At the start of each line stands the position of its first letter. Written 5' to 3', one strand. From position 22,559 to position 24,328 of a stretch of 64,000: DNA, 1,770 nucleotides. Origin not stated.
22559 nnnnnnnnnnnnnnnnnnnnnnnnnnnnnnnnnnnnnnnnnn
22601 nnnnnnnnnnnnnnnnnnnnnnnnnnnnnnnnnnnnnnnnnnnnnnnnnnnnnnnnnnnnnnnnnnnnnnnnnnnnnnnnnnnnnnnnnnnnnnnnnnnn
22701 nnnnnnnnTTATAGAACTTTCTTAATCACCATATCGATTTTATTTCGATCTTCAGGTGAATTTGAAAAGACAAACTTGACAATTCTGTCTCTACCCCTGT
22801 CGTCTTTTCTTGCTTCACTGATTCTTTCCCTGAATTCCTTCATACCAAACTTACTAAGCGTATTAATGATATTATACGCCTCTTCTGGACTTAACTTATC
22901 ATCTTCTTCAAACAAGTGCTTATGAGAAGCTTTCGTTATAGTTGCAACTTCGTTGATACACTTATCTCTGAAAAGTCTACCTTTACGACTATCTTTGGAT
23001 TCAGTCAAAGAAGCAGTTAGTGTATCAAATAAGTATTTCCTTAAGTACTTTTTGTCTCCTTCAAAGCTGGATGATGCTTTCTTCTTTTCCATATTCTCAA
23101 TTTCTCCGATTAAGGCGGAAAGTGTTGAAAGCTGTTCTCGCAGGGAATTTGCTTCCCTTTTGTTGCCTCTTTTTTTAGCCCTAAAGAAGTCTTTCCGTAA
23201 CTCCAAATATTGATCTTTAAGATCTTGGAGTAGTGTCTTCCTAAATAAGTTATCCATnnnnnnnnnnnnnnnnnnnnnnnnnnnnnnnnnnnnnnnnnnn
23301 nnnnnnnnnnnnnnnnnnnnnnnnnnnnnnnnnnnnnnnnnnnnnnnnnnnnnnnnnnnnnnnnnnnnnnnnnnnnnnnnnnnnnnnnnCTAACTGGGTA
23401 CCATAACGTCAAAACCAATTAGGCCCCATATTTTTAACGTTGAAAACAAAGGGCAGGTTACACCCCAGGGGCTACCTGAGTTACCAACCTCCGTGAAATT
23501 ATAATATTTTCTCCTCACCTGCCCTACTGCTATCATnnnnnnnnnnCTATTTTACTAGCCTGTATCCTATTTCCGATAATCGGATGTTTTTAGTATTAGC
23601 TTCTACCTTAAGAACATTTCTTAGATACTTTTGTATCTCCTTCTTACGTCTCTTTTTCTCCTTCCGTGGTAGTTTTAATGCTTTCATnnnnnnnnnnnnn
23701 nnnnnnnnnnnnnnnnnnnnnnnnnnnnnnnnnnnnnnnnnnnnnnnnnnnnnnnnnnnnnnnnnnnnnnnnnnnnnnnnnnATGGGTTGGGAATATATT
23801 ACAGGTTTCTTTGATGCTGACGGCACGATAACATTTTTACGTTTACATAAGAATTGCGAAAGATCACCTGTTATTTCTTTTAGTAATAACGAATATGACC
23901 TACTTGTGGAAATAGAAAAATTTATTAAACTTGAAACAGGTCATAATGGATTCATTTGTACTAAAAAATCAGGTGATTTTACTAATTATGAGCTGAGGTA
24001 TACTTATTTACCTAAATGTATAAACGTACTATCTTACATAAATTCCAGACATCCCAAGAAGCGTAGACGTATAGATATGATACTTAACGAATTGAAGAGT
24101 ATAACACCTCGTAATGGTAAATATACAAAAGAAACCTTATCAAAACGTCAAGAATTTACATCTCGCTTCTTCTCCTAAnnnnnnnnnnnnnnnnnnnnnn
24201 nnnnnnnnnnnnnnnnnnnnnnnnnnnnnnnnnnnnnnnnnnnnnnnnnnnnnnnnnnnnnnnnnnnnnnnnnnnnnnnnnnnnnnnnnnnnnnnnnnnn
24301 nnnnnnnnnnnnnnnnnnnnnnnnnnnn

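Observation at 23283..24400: Group I (IC3-like) ribozyme core on the minus strand, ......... gene on the opposite strand, and no obvious host gene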

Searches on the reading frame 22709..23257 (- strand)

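Call 9: search_protein_families(library=pfam, proteins=[window:22709-23257:-], max_evalue=0.1)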
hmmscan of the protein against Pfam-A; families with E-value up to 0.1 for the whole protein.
window:22709-23257:- (182 aa): 1 family
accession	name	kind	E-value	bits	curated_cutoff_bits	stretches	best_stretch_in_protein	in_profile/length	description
PF23856.1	DUF7219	-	0.05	13.7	27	0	117-136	26-45/61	Family of unknown function (DUF7219)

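Call 10: search_protein_families(library=phrogs, proteins=[window:22709-23257:-], max_evalue=0.01)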
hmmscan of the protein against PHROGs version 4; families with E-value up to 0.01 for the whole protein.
window:22709-23257:- (182 aa): 0 families

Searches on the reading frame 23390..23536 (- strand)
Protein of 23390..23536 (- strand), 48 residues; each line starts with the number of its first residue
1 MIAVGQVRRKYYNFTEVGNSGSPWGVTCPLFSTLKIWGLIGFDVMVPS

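Call 84: search_protein_families(library=pfam, proteins=[window:23390-23536:-], max_evalue=0.01)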
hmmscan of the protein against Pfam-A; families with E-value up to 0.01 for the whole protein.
window:23390-23536:- (48 aa): 0 families

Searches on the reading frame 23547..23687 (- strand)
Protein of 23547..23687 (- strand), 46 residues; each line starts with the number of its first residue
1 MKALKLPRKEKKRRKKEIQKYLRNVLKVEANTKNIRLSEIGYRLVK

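Call 84: search_protein_families(library=pfam, proteins=[window:23547-23687:-], max_evalue=0.01)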
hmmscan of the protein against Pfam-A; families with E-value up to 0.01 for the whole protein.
window:23547-23687:- (46 aa): 1 family
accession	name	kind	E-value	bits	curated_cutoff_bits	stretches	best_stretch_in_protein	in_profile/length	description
PF20420.3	DUF6702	-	0.0055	17.1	24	1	8-44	53-89/141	Domain of unknown function (DUF6702)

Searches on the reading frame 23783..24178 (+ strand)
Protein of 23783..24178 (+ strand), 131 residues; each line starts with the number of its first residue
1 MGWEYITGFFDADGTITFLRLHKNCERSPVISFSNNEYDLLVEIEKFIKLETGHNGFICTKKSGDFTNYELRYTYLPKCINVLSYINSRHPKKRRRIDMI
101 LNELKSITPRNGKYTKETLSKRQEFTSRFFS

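Call 9: search_protein_families(library=pfam, proteins=[window:23783-24178:+], max_evalue=0.1)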
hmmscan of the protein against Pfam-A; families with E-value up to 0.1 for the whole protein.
window:23783-24178:+ (131 aa): 2 families
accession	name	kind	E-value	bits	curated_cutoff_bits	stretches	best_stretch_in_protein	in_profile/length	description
PF00961.24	LAGLIDADG_1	-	0.00041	21.6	23.1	1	6-95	1-91/102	LAGLIDADG endonuclease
PF14528.11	LAGLIDADG_3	-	0.0017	19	22.5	1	5-69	6-64/82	LAGLIDADG-like domain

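Call 10: search_protein_families(library=phrogs, proteins=[window:23783-24178:+], max_evalue=0.01)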
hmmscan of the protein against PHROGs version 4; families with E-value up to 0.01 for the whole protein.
window:23783-24178:+ (131 aa): 2 families
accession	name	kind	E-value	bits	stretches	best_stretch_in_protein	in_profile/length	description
phrog_4645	-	DNA, RNA and nucleotide metabolism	1.5e-05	25.3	1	4-87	208-286/308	endonuclease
phrog_5046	-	DNA, RNA and nucleotide metabolism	0.0018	19.5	1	4-128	9-136/161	HNH endonuclease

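Call 20: find_homologous_proteins(query=window:23783-24178:+, max_evalue=0.001)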
Query window:23783-24178:+ (131 aa): 5 proteins with E <= 0.001 among 10 candidates.
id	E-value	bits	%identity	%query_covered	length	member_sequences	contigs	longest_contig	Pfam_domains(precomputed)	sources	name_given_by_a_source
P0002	6.1e-84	296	100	100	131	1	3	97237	-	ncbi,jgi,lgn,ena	-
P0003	3.9e-47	177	73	83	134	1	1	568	PF00961.25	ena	-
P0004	9.1e-38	147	55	100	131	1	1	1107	PF00961.25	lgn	-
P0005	8.9e-31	124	47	99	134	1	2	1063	-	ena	-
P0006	8.1e-29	118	46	99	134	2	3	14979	PF14528.12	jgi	-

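Call 22: find_encoding_contigs(protein=P0006, flank=8000)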
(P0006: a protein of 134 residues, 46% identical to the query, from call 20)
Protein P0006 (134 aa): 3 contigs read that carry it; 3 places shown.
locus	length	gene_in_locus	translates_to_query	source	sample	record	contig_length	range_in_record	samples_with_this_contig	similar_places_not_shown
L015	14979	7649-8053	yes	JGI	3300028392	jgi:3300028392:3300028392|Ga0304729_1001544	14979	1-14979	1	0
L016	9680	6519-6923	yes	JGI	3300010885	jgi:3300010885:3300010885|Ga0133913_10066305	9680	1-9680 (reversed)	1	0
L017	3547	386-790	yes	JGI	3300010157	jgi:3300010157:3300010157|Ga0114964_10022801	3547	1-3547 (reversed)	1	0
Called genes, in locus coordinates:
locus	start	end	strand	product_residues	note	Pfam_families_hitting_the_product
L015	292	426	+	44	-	-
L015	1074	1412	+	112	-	-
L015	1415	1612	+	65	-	-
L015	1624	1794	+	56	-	-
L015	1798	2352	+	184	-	PF01832:Glucosaminidase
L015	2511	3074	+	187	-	PF18819:MuF_C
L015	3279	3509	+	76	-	-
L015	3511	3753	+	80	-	-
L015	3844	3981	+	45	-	-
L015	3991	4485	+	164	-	-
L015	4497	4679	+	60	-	-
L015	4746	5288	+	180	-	-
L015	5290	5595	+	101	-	-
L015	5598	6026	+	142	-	-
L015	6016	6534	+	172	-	-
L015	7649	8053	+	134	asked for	PF14528:LAGLIDADG_3 (faint)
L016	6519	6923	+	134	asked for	PF14528:LAGLIDADG_3 (faint)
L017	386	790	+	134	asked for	PF14528:LAGLIDADG_3 (faint)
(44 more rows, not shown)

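Call 23: find_encoding_contigs(protein=P0004, flank=3000)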
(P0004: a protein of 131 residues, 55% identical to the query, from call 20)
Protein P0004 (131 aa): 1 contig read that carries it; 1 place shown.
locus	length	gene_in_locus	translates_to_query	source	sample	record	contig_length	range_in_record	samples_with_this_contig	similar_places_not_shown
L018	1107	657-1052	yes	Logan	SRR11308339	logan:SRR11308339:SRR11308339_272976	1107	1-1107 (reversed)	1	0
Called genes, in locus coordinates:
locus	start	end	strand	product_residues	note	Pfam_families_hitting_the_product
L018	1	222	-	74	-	?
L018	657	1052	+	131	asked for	PF00961:LAGLIDADG_1 (weak)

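Call 24: find_encoding_contigs(protein=P0005, flank=3000)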
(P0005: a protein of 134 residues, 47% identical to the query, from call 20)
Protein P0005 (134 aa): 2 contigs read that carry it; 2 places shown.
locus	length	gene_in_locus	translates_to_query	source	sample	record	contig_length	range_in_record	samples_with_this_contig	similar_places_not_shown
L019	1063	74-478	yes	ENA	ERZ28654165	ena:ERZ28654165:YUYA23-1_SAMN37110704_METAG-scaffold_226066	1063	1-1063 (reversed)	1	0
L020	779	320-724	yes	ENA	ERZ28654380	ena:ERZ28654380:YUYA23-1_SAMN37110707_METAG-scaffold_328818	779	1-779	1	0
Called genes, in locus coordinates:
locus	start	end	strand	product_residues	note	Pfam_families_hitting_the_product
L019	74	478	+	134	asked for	-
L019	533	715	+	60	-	-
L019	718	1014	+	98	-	-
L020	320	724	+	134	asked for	-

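Call 25: find_encoding_contigs(protein=P0003, flank=3000)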
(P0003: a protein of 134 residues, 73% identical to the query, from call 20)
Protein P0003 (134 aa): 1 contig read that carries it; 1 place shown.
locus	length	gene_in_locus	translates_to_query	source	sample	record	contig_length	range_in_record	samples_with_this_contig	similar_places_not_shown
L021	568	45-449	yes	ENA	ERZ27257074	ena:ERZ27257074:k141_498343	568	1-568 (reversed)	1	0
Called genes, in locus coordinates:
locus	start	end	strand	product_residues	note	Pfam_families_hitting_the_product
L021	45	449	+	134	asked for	PF00961:LAGLIDADG_1 (weak)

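Call 46: find_related_loci(query=A2, collection=metagenome_contigs, flank=2500)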
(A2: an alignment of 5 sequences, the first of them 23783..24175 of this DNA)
Query A2 (131 aa) in metagenome_contigs; peptide patterns used: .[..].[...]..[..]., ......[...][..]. (x = any residue, [..] = any of these).
420 stretches matched a pattern; 57 encode a relative of the query (tblastn E <= 1e-3); 57 distinct loci.
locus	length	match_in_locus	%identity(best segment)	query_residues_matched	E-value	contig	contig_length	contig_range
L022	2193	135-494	74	1-120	2e-59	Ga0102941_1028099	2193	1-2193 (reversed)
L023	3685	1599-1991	54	1-131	1e-45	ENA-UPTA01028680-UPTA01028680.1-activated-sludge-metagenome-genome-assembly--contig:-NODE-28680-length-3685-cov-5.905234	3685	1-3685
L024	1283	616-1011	47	1-130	3e-37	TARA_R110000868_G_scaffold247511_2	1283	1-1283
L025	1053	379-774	47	1-130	1e-35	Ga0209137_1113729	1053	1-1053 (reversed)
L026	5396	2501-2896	46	1-130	1e-34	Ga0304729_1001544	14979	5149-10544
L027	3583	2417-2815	44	1-131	1e-32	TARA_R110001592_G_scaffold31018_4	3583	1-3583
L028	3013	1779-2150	47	1-122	2e-32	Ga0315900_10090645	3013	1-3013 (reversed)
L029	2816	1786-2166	48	1-125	2e-32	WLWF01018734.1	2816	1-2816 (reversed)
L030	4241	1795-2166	47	1-122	2e-32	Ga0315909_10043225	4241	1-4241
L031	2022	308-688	48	1-125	2e-32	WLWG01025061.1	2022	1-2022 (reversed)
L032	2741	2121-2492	47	1-122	2e-32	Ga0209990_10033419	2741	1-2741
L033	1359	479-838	45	1-118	3e-32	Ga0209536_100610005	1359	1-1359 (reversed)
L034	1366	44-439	45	1-130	3e-32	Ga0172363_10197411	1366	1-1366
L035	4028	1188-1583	41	1-130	3e-31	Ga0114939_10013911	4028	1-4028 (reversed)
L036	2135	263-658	47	1-130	5e-31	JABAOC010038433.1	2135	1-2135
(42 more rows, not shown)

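Call 71: search_dna_similar(query=window:23783-24175:+, collection=phages, mode=protein, max_rows=25, max_evalue=0.001)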
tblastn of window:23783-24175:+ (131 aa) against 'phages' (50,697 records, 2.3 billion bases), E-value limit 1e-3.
Records with a match: 2; places in all: 2; records where one place covers at least 80% of the query: 2.
Best place of each record, by identity: <60% 2.
By first word of the organism name: Sphingobium 2.
By host as written in the record: Sphingobium sp. IP1 2.
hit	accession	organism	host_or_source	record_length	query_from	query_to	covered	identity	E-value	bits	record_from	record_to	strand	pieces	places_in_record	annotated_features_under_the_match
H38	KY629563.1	Sphingobium phage Lacusarx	Sphingobium sp. IP1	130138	5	131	97%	33.8%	2e-7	54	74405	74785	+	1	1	hypothetical protein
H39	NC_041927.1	Sphingobium phage Lacusarx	Sphingobium sp. IP1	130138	5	131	97%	33.8%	2e-7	54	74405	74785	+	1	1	HNH endonuclease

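Call 72: get_annotated_region(hit=H39, flank=2000)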
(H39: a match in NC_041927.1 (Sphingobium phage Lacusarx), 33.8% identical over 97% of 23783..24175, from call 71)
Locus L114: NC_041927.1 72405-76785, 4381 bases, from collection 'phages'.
description: Sphingobium phage Lacusarx, complete genome.
organism: Sphingobium phage Lacusarx (NCBI taxid 1980139)
taxonomy: Viruses; Duplodnaviria; Heunggongvirae; Uroviricota; Caudoviricetes; Lacusarxvirus; Lacusarxvirus lacusarx
host: Sphingobium sp. IP1; source: Skaevinge wastewater treatment plant; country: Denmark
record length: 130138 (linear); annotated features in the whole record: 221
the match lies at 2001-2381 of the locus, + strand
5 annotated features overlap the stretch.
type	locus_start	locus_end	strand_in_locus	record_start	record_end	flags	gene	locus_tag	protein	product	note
CDS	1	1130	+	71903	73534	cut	-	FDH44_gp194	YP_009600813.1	hypothetical protein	-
CDS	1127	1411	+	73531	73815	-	-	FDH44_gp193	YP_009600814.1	hypothetical protein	-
CDS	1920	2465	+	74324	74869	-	-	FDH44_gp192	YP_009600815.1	HNH endonuclease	-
tmRNA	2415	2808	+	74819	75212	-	ssrA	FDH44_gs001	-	transfer-messenger RNA, SsrA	-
CDS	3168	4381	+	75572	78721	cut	-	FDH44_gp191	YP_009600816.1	hypothetical protein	-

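Call 77: search_solved_structures(query=A2, max_evalue=0.01)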
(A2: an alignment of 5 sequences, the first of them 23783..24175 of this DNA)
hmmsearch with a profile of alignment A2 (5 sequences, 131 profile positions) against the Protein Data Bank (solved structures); distinct sequences matched with E-value up to 0.01: 2.
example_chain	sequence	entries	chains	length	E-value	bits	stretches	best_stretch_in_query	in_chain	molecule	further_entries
5esp_A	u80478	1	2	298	7.8e-06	29.3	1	2-71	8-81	I-PanMI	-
2ab5_A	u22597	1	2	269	0.00054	23.4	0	3-49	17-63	mRNA maturase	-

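Call 78: search_protein_families(library=pfam, alignment_id=A2, max_evalue=0.01)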
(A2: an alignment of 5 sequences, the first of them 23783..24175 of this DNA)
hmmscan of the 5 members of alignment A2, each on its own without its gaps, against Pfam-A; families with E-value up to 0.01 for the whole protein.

A. member 1, window:23783-24175:+ (131 aa): 2 families
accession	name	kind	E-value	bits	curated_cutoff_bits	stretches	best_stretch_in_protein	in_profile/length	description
PF00961.24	LAGLIDADG_1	-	0.00041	21.6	23.1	1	6-95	1-91/102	LAGLIDADG endonuclease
PF14528.11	LAGLIDADG_3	-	0.0017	19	22.5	1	5-69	6-64/82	LAGLIDADG-like domain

B. families by the number of members that match (of 5 scanned): 2 families
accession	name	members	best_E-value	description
PF00961.24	LAGLIDADG_1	5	8.2e-06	LAGLIDADG endonuclease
PF14528.11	LAGLIDADG_3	5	2e-05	LAGLIDADG-like domain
